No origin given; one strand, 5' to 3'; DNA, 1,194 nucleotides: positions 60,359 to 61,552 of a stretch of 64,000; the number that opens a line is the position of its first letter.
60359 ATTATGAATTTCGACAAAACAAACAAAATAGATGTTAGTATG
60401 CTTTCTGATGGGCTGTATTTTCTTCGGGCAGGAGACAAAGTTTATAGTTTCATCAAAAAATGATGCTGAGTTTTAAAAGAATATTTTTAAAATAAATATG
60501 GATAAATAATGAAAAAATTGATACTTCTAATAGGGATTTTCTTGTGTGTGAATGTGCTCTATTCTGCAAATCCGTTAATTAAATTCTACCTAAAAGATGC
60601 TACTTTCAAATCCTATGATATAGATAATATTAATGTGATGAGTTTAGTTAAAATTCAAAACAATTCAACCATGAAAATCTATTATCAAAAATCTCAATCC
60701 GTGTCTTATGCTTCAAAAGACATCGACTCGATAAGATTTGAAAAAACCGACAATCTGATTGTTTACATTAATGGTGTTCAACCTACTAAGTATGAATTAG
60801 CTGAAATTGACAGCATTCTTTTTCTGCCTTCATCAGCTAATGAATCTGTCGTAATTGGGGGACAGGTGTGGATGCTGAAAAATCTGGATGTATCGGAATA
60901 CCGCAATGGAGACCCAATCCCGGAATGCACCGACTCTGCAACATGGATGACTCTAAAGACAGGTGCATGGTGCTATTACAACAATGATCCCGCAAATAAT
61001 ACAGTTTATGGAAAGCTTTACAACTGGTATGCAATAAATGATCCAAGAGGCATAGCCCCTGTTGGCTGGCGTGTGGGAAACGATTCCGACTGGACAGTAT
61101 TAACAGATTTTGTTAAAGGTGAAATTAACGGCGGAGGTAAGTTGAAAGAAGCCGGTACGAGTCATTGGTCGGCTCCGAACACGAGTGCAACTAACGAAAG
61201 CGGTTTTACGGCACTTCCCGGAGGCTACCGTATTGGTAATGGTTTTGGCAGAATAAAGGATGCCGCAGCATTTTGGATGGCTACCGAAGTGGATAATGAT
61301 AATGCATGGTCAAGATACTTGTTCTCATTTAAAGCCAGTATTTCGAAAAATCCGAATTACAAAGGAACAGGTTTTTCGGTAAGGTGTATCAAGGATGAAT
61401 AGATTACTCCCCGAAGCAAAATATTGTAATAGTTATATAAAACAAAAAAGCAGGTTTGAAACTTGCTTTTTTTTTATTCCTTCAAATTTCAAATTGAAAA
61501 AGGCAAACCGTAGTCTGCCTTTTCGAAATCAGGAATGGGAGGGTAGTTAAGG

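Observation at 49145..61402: T9SS cargo island: six proteins with type-A C-terminal sorting domains, plus two FISUMP-domain proteins.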

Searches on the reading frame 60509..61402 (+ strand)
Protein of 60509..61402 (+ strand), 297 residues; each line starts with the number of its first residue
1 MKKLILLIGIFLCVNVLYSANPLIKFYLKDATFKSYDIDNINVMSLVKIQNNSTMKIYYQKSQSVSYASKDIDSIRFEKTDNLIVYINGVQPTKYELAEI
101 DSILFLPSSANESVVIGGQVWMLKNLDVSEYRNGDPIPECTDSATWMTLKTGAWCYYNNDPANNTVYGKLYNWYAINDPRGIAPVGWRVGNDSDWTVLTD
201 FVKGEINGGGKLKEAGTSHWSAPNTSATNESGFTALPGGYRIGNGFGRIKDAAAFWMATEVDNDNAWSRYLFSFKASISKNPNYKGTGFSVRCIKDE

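Call 3: search_protein_families(library=pfam, proteins=[window:60509-61402:+], max_evalue=0.01)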
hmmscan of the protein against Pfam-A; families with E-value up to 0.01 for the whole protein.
window:60509-61402:+ (297 aa): 1 family
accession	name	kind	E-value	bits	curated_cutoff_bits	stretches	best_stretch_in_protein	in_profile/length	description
PF09603.15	Fib_succ_major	-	5.6e-46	157.6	33.9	1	114-295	1-187/187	Fibrobacter succinogenes major domain (Fib_succ_major)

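Call 4: search_protein_families(library=ncbifam, proteins=[window:60509-61402:+], max_evalue=0.01)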
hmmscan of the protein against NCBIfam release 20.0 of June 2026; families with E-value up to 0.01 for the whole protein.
window:60509-61402:+ (297 aa): 1 family
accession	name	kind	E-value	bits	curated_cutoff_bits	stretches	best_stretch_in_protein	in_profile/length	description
TIGR02145.1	Fib_succ_major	domain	1.5e-27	97.4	41.65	1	114-296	14-176/176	FISUMP domain-containing protein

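Call 22: find_homologous_proteins(query=window:60509-61402:+, max_evalue=0.00001)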
Query window:60509-61402:+ (297 aa): 7946 proteins with E <= 0.00001 among 8000 candidates; the best 120 are listed.
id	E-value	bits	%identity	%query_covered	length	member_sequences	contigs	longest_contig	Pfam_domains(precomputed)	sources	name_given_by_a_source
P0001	1.2e-200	683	100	100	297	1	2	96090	PF09603.16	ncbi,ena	-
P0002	1.1e-128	447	54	62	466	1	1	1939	PF09603.16,PF26707.1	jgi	jgi:uncharacterized protein (TIGR02145 family)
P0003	1.8e-125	436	52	75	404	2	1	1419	PF09603.16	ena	-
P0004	4.5e-124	432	56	65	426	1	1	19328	PF09603.16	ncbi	-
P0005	1.8e-120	420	53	64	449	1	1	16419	PF09603.16,PF26707.1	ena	-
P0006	3.5e-115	403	53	62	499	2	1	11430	PF09603.16,PF01833.31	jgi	-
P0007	9.2e-115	401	41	99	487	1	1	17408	PF09603.16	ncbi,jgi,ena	ncbi:MAG: fibrobacter succinogenes major paralogous domain-containing protein [Bacteroidota bacteriu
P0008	2.1e-114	400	50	70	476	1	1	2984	PF09603.16,PF00404.25,PF07603.18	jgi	jgi:uncharacterized protein (TIGR02145 family)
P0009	3.1e-113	396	49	73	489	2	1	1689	PF09603.16,PF01833.31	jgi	jgi:uncharacterized protein (TIGR02145 family)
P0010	6.6e-113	395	53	62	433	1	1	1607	PF09603.16,PF26707.1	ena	-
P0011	1.7e-112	394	48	72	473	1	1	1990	PF09603.16,PF26696.1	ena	-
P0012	1.6e-109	384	56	62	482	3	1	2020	PF09603.16,PF26696.1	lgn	-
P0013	1.7e-109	384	46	99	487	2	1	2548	PF09603.16,PF01833.31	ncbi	ncbi:MAG: FISUMP domain-containing protein, partial [Bacteroidota bacterium]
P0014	2.9e-108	380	55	62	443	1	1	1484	PF09603.16,PF26707.1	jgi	-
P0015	4.4e-108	379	51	64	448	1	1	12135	PF09603.16,PF26707.1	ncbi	-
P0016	3.1e-107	377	53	62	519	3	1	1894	PF09603.16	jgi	-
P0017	2.1e-106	374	51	64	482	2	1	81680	PF09603.16,PF26696.1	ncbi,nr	ncbi:MAG: hypothetical protein JWR61_4637 [Ferruginibacter sp.]|nr:hypothetical protein [Ferruginiba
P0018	2.2e-106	374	57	62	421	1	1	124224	PF09603.16,PF01833.31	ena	-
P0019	2.7e-106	373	47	63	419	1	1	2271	PF09603.16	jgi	jgi:uncharacterized protein (TIGR02145 family)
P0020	6.5e-106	372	55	62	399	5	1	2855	PF09603.16,PF26707.1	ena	-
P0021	8.3e-106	372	53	64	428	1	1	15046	PF09603.16,PF26707.1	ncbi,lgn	ncbi:MAG: fibrobacter succinogenes major paralogous domain-containing protein [Flavobacteriaceae bac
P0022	1.4e-105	371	53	62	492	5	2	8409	PF09603.16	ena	-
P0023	2.2e-105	370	50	62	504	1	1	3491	PF09603.16,PF00404.25,PF26707.1,PF07603.18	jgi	jgi:uncharacterized protein (TIGR02145 family)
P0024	3.4e-105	370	53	62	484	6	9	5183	PF09603.16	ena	-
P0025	7.4e-105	369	45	98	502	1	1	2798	PF09603.16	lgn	-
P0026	9.5e-105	368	52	62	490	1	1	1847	PF09603.16,PF26707.1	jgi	jgi:uncharacterized protein (TIGR02145 family)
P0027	1.0e-104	368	53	62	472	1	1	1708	PF09603.16,PF26696.1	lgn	-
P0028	1.2e-104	368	47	70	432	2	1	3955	PF09603.16,PF26707.1,PF07603.18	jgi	jgi:uncharacterized protein (TIGR02145 family)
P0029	1.2e-104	368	50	66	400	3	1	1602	PF09603.16,PF26707.1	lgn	-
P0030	1.7e-104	367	52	62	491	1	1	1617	PF09603.16,PF26707.1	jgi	-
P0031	1.9e-104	367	50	64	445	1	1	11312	PF09603.16,PF07603.18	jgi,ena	-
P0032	2.9e-104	367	57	94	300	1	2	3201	PF09603.16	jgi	-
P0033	3.5e-104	367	49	66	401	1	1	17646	PF09603.16,PF26707.1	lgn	-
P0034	1.8e-103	364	46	64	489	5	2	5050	PF09603.16,PF26707.1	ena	-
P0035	1.3e-102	361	39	87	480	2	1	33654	PF09603.16,PF26707.1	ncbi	-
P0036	2.5e-102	360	53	62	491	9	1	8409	PF09603.16,PF26707.1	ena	-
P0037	2.0e-101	357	49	71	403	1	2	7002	PF09603.16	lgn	-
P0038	1.2e-100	355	49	62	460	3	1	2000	PF09603.16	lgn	-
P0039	2.3e-100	354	-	-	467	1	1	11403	PF09603.16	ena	-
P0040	4.3e-100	353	50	69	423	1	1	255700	PF09603.16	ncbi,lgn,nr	ncbi:MAG: fibrobacter succinogenes major paralogous domain-containing protein [Bacteroidetes bacteri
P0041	4.7e-100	353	51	62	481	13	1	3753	PF09603.16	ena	-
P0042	5.0e-100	353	45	72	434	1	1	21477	PF09603.16,PF26707.1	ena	-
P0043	9.6e-100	352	51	64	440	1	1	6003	PF09603.16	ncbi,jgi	jgi:uncharacterized protein (TIGR02145 family)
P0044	2.4e-99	351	45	72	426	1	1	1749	PF09603.16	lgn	-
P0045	4.2e-99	350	41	95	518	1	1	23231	PF09603.16,PF26707.1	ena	-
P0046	6.7e-99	349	51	68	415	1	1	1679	PF09603.16,PF26707.1,PF07603.18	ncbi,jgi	jgi:uncharacterized protein (TIGR02145 family)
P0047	2.1e-98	348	49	65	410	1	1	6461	PF09603.16,PF26707.1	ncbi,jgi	jgi:uncharacterized protein (TIGR02145 family)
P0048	2.8e-98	347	-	-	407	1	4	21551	PF09603.16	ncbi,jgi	jgi:uncharacterized protein (TIGR02145 family)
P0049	4.2e-98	347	47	66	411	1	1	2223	PF09603.16,PF26707.1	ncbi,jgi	jgi:uncharacterized protein (TIGR02145 family)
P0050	1.4e-97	345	52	62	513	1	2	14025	PF09603.16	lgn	-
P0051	3.0e-97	344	51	62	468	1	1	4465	PF09603.16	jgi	jgi:uncharacterized protein (TIGR02145 family)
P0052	5.4e-97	343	46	69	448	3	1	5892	PF09603.16,PF26707.1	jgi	jgi:uncharacterized protein (TIGR02145 family)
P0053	7.2e-97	342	37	95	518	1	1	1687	PF09603.16,PF00404.25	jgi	jgi:uncharacterized protein (TIGR02145 family)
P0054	3.2e-96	340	39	92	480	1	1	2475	PF09603.16,PF00404.25,PF07603.18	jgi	jgi:uncharacterized protein (TIGR02145 family)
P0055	5.6e-96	340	-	-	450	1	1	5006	PF09603.16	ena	-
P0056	6.6e-96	339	40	100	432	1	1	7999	PF09603.16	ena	-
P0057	1.9e-95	338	54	61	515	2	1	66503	PF09603.16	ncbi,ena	-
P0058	3.0e-95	337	-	-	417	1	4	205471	PF09603.16,PF26707.1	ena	-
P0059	5.8e-95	336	51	100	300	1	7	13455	PF09603.16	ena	-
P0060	7.7e-95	336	50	61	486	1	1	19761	PF09603.16,PF26707.1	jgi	-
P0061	1.2e-94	335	-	-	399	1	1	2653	PF09603.16,PF26707.1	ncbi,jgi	jgi:uncharacterized protein (TIGR02145 family)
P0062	1.3e-94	335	50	62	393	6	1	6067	PF09603.16,PF26707.1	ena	-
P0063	7.3e-94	333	49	62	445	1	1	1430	PF09603.16,PF07603.18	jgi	jgi:uncharacterized protein (TIGR02145 family)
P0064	7.3e-94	333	44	72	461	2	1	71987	PF09603.16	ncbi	-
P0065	3.5e-93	330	-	-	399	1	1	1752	PF09603.16,PF26707.1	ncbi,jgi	jgi:uncharacterized protein (TIGR02145 family)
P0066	3.9e-93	330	-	-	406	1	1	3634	PF09603.16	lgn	-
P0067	4.3e-93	330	49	62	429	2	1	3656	PF09603.16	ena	-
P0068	1.8e-92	328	-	-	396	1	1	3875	PF09603.16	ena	-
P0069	1.5e-91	325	44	67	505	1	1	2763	PF09603.16,PF26707.1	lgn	-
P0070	7.3e-91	323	48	67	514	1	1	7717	PF09603.16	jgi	jgi:uncharacterized protein (TIGR02145 family)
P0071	3.1e-90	321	-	-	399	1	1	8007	PF09603.16,PF26707.1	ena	-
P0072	5.2e-90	320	48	61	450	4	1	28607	PF09603.16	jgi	jgi:uncharacterized protein (TIGR02145 family)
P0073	1.1e-89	319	-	-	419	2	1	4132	PF09603.16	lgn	-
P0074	2.6e-88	314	46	66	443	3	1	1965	PF09603.16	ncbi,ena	-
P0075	8.5e-88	313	48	63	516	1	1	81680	PF09603.16,PF26696.1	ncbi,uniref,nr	ncbi:MAG: hypothetical protein JWR61_4636 [Ferruginibacter sp.]|uniref:fibrobacter succinogenes majo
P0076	9.2e-88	313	44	62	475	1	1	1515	PF09603.16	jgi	jgi:uncharacterized protein (TIGR02145 family)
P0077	1.7e-87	312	-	-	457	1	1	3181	PF09603.16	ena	-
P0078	4.3e-87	310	-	-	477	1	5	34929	PF09603.16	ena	-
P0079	1.8e-86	308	58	62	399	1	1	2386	PF09603.16,PF01833.31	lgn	-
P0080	2.0e-86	308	-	-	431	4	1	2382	PF09603.16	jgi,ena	-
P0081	2.3e-86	308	-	-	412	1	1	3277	PF09603.16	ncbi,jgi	jgi:uncharacterized protein (TIGR02145 family)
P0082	6.2e-86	307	-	-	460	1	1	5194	PF09603.16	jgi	-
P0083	1.2e-85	306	47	63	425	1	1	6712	PF09603.16,PF07603.18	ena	-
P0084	1.6e-85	305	55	62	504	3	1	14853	PF09603.16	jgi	jgi:uncharacterized protein (TIGR02145 family)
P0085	2.6e-85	305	-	-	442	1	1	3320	PF09603.16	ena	-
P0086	3.0e-85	304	-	-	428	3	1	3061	PF09603.16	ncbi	ncbi:MAG TPA: fibrobacter succinogenes major paralogous domain-containing protein [Chitinophagaceae 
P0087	6.6e-85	303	-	-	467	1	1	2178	PF09603.16,PF26707.1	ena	-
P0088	8.2e-85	303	-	-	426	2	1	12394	PF09603.16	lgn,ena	-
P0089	5.6e-84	300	-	-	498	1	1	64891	PF09603.16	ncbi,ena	-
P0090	7.2e-84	300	49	100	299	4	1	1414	PF09603.16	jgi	jgi:uncharacterized protein (TIGR02145 family)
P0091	1.0e-83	299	51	100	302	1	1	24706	PF09603.16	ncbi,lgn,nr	ncbi:MAG: fibrobacter succinogenes major paralogous domain-containing protein [Candidatus Kapabacter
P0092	1.6e-83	299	49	100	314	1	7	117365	PF09603.16,PF26707.1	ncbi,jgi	jgi:uncharacterized protein (TIGR02145 family)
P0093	1.7e-83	299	-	-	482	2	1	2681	PF09603.16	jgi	jgi:uncharacterized protein (TIGR02145 family)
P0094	3.7e-83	297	49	100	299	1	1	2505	PF09603.16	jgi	jgi:uncharacterized protein (TIGR02145 family)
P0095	7.6e-83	296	-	-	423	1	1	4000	PF09603.16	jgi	jgi:uncharacterized protein (TIGR02145 family)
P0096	1.0e-82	296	48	100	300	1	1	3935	PF09603.16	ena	-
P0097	1.1e-82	296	-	-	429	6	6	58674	PF09603.16,PF26707.1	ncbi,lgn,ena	-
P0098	3.9e-82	294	-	-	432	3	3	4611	PF09603.16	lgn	-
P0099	4.2e-82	294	-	-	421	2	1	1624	PF09603.16,PF26707.1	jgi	jgi:uncharacterized protein (TIGR02145 family)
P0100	5.2e-82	294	47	100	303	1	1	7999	PF09603.16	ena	-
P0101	6.1e-82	293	46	68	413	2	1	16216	PF09603.16,PF26707.1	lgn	-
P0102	6.5e-82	293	50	98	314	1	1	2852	PF09603.16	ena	-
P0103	8.2e-82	293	-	-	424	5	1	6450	PF09603.16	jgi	jgi:uncharacterized protein (TIGR02145 family)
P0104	9.9e-82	293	46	99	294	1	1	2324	PF09603.16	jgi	-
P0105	1.1e-81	293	-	-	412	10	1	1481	PF09603.16,PF26707.1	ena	-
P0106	1.7e-81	292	-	-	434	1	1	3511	PF09603.16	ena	-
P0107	2.4e-81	291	-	-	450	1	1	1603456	PF09603.16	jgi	jgi:uncharacterized protein (TIGR02145 family)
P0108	2.6e-81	291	48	100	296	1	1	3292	PF09603.16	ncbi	-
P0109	3.1e-81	291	49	63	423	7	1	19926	PF09603.16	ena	-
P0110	4.0e-81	291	47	100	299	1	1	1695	PF09603.16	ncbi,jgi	jgi:uncharacterized protein (TIGR02145 family)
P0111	4.9e-81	290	49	100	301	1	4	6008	PF09603.16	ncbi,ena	-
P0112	1.1e-80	289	-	-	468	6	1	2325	PF09603.16,PF26707.1,PF07603.18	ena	-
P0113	1.2e-80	289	46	68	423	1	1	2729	PF09603.16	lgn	-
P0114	1.4e-80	289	47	100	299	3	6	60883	PF09603.16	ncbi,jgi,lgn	jgi:uncharacterized protein (TIGR02145 family)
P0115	1.5e-80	289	48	63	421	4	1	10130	PF09603.16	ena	-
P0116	2.5e-80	288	-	-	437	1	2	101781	PF09603.16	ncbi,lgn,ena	-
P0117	3.2e-80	288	-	-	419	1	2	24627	PF09603.16,PF26707.1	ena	-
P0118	3.5e-80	288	-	-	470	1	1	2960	PF09603.16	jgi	jgi:uncharacterized protein (TIGR02145 family)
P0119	3.7e-80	288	-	-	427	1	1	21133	PF09603.16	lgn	-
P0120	5.8e-80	287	48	63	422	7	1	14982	PF09603.16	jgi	-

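Call 23: find_encoding_contigs(protein=P0001, flank=10000, max_places=4)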
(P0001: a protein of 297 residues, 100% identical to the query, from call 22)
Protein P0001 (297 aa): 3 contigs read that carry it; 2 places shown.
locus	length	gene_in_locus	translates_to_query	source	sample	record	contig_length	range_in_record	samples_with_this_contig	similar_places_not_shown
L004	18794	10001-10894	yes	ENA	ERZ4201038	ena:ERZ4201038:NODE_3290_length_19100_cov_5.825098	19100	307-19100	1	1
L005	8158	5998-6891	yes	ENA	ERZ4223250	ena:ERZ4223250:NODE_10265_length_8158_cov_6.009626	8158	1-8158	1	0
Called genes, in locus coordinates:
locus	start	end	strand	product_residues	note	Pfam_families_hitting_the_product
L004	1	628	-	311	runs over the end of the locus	?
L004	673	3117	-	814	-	PF25778:DUF7948, PF06739:SBBP, PF18962:Por_Secre_tail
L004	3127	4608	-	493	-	PF13229:Beta_helix (weak), PF18962:Por_Secre_tail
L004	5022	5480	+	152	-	PF13860:FlgD_ig (weak), PF18962:Por_Secre_tail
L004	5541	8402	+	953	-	PF01833:TIG, PF09099:Qn_am_d_aIII (faint), PF01833:TIG, PF09603:Fib_succ_major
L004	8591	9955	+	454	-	PF00144:Beta-lactamase, PF18962:Por_Secre_tail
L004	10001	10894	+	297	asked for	PF09603:Fib_succ_major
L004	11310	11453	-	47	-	-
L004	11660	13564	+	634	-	PF14938:SNAP (weak), PF17874:TPR_MalT, PF13424:TPR_12, PF17874:TPR_MalT, PF13424:TPR_12, PF13424:TPR_12, PF00512:HisKA, PF02518:HATPase_c, +16 more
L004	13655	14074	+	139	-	-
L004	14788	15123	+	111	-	-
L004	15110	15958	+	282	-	PF08668:HDOD, PF01966:HD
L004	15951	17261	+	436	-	PF00512:HisKA (weak), PF02518:HATPase_c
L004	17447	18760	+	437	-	PF17293:Arm-DNA-bind_5, PF13102:Phage_int_SAM_5, PF00589:Phage_integrase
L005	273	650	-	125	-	-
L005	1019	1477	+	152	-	PF13860:FlgD_ig (weak), PF18962:Por_Secre_tail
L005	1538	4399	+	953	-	PF01833:TIG, PF09099:Qn_am_d_aIII (faint), PF01833:TIG, PF09603:Fib_succ_major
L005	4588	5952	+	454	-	PF00144:Beta-lactamase, PF18962:Por_Secre_tail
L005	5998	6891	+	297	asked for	PF09603:Fib_succ_major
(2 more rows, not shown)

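Call 24: search_protein_families(library=pfam, proteins=[P0092, P0002, P0011, P0091, P0059, P0007], max_evalue=0.01)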
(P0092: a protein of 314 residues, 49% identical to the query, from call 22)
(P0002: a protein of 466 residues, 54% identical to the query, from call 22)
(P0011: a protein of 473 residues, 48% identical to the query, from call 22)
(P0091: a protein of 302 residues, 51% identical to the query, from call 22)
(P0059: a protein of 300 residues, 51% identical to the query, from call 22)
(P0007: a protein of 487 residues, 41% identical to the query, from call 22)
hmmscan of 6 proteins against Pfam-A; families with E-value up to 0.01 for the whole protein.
P0092 (314 aa): 2 families
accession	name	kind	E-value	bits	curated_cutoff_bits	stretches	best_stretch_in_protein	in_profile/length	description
PF09603.15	Fib_succ_major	-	1.6e-48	165.9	33.9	1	131-312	2-187/187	Fibrobacter succinogenes major domain (Fib_succ_major)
PF07603.17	Lcl_C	-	0.00043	21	34.9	1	201-311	43-116/117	Lcl C-terminal domain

P0002 (466 aa): 1 family
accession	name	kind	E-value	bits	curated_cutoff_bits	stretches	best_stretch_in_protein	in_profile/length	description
PF09603.15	Fib_succ_major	-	2.2e-91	305.7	33.9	3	283-465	1-187/187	Fibrobacter succinogenes major domain (Fib_succ_major)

P0011 (473 aa): 1 family
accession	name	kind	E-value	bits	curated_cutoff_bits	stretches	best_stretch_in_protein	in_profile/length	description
PF09603.15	Fib_succ_major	-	2.7e-84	282.6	33.9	2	288-472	1-187/187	Fibrobacter succinogenes major domain (Fib_succ_major)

P0091 (302 aa): 1 family
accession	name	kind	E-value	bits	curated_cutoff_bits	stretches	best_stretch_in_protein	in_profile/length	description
PF09603.15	Fib_succ_major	-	5.9e-43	147.8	33.9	1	121-301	1-187/187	Fibrobacter succinogenes major domain (Fib_succ_major)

P0059 (300 aa): 1 family
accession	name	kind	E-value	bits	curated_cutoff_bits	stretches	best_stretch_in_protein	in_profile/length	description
PF09603.15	Fib_succ_major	-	1.4e-48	166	33.9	1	118-299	1-187/187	Fibrobacter succinogenes major domain (Fib_succ_major)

P0007 (487 aa): 1 family
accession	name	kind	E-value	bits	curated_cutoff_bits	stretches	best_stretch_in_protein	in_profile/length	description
PF09603.15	Fib_succ_major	-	3.6e-91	304.9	33.9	2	117-300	1-187/187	Fibrobacter succinogenes major domain (Fib_succ_major)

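Call 26: find_encoding_contigs(protein=P0092, flank=10000, max_places=3)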
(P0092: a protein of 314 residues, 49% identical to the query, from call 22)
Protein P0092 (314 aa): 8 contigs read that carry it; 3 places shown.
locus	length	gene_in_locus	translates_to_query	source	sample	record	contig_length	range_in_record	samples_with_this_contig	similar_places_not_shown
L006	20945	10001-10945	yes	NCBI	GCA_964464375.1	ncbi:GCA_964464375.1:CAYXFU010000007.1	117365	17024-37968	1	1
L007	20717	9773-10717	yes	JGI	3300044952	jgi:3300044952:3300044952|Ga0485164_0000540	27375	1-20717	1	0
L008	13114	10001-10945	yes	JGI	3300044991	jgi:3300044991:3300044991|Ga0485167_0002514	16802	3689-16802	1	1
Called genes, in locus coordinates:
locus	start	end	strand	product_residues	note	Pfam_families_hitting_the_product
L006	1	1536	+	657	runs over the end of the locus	PF07676:PD40, PF00691:OmpA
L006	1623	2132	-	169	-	PF18962:Por_Secre_tail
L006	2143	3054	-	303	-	PF07484:Collar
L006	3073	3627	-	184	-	PF05638:T6SS_HCP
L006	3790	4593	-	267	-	PF13489:Methyltransf_23, PF08241:Methyltransf_11, PF08242:Methyltransf_12, PF13649:Methyltransf_25, PF13847:Methyltransf_31 (weak)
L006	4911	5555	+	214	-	PF03748:FliL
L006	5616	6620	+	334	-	PF02154:FliM, PF01052:FliMN_C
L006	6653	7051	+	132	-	PF28396:SepQ_C (weak), PF01052:FliMN_C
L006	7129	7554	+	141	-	PF04347:FliO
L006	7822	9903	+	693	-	PF07732:Cu-oxidase_3 (faint), PF00394:Cu-oxidase (weak), PF07731:Cu-oxidase_2, PF18962:Por_Secre_tail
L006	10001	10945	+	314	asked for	PF09603:Fib_succ_major, PF26707:DUF8237 (faint)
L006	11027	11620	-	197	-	PF08534:Redoxin (weak), PF00578:AhpC-TSA, PF00255:GSHPx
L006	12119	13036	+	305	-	PF12838:Fer4_7 (faint), PF13484:Fer4_16 (faint), PF00037:Fer4 (faint), PF12797:Fer4_2 (faint), PF12837:Fer4_6 (faint), PF13187:Fer4_9 (weak), PF00881:Nitroreductase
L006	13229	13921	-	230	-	PF02397:Bac_transf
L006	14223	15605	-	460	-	PF00092:VWA, PF13519:VWA_2, PF00691:OmpA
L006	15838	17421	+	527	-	PF00590:TP_methylase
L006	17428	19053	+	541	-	PF01979:Amidohydro_1, PF07969:Amidohydro_3 (faint), PF13382:Adenine_deam_C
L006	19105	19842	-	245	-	-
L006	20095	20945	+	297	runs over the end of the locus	PF01963:TraB_PrgY_gumN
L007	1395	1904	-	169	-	PF18962:Por_Secre_tail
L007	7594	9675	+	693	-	PF07732:Cu-oxidase_3 (faint), PF00394:Cu-oxidase (weak), PF07731:Cu-oxidase_2, PF18962:Por_Secre_tail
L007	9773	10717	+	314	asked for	PF09603:Fib_succ_major, PF26707:DUF8237 (faint)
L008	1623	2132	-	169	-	PF18962:Por_Secre_tail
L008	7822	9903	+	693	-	PF07732:Cu-oxidase_3 (faint), PF00394:Cu-oxidase (weak), PF07731:Cu-oxidase_2, PF18962:Por_Secre_tail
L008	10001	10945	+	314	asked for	PF09603:Fib_succ_major, PF26707:DUF8237 (faint)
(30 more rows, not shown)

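Call 27: find_encoding_contigs(protein=P0091, flank=10000, max_places=3)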
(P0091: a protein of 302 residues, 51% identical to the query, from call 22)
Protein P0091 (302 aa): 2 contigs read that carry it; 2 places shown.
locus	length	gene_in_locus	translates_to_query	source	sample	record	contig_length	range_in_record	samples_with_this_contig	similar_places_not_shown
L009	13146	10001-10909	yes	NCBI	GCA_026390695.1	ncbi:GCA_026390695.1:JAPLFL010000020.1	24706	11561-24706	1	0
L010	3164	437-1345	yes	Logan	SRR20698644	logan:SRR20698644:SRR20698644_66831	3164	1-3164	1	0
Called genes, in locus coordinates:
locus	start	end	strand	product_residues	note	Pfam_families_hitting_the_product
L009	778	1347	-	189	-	-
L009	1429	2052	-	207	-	-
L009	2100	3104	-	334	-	PF08308:PEGA (weak)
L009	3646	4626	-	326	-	PF11551:Omp28, PF18962:Por_Secre_tail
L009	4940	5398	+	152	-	PF13860:FlgD_ig, PF18962:Por_Secre_tail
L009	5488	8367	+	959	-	PF01833:TIG, PF09099:Qn_am_d_aIII (faint), PF01833:TIG, PF09603:Fib_succ_major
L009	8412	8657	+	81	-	PF07927:HicA_toxin (weak)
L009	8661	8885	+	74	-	-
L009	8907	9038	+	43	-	-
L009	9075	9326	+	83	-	PF07927:HicA_toxin (weak)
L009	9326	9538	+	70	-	PF21748:UPF0150, PF15919:HicB_lk_antitox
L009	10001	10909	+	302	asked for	PF09603:Fib_succ_major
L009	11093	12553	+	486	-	-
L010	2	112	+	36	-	?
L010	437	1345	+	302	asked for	PF09603:Fib_succ_major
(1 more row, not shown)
